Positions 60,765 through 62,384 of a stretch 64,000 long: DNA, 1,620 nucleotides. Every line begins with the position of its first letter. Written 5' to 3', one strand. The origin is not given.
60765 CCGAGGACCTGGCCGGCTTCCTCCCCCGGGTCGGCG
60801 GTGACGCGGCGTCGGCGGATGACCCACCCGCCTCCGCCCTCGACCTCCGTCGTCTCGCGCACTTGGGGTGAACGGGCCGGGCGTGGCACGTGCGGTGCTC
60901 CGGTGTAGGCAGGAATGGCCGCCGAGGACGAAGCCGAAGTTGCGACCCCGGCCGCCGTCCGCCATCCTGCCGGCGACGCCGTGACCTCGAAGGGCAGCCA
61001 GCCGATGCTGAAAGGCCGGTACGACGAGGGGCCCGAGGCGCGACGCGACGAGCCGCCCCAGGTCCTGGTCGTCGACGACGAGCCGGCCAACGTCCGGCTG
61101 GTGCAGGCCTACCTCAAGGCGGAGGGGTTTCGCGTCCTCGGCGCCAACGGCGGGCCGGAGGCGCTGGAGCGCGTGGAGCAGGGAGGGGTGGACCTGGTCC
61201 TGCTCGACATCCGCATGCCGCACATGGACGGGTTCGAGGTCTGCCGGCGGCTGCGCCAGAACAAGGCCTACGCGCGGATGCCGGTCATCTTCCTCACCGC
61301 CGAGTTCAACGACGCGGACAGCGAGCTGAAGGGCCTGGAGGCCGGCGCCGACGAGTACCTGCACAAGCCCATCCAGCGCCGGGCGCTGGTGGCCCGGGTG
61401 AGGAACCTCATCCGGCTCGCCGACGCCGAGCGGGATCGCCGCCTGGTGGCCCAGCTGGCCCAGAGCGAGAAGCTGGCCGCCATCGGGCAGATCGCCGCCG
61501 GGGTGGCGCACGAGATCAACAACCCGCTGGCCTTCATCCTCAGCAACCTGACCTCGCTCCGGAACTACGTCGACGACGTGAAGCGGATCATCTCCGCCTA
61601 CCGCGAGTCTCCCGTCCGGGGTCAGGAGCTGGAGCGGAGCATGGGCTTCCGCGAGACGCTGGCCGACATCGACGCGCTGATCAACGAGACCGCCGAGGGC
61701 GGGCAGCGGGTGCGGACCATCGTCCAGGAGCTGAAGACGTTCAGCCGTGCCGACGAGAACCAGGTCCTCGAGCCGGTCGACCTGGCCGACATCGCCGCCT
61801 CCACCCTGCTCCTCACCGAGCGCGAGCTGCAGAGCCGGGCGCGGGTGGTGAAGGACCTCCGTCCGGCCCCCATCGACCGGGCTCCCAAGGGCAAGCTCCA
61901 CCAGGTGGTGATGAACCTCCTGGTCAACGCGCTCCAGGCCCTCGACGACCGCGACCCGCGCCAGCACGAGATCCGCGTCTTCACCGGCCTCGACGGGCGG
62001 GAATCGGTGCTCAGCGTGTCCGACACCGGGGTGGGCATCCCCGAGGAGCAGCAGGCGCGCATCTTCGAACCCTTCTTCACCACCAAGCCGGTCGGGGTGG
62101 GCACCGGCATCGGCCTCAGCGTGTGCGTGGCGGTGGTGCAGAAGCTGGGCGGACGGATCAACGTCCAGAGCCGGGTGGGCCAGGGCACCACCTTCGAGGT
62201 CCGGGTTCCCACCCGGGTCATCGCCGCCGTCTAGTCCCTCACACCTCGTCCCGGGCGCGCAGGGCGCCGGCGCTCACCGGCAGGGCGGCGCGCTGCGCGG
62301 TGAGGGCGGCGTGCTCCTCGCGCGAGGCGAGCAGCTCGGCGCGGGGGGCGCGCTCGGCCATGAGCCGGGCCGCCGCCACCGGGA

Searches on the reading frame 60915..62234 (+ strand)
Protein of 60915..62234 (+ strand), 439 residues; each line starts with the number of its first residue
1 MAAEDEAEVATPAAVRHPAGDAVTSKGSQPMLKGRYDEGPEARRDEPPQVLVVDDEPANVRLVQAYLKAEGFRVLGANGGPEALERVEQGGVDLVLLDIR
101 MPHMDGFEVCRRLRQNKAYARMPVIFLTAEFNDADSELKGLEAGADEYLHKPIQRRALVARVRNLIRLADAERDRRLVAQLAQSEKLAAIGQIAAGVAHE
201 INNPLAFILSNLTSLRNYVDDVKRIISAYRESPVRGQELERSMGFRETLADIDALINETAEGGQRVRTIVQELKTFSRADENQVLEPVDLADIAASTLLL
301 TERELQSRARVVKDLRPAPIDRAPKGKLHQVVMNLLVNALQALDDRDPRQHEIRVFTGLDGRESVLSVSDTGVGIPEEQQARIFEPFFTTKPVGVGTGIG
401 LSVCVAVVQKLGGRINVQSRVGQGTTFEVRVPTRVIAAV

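Call 14: search_protein_families(library=pfam, proteins=[window:60915-62234:+], max_evalue=0.00001)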
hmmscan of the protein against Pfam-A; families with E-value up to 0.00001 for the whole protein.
window:60915-62234:+ (439 aa): 3 families
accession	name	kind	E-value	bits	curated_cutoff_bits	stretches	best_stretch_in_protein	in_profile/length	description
PF00072.30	Response_reg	-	9e-31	106.8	30.2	1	50-163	1-111/111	Response regulator receiver domain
PF02518.31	HATPase_c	-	3.8e-25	88.9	26.4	1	327-433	5-109/111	Histidine kinase-, DNA gyrase B-, and HSP90-like ATPase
PF00512.31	HisKA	-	3.5e-08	33.8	26.9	1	191-281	3-65/66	His Kinase A (phospho-acceptor) domain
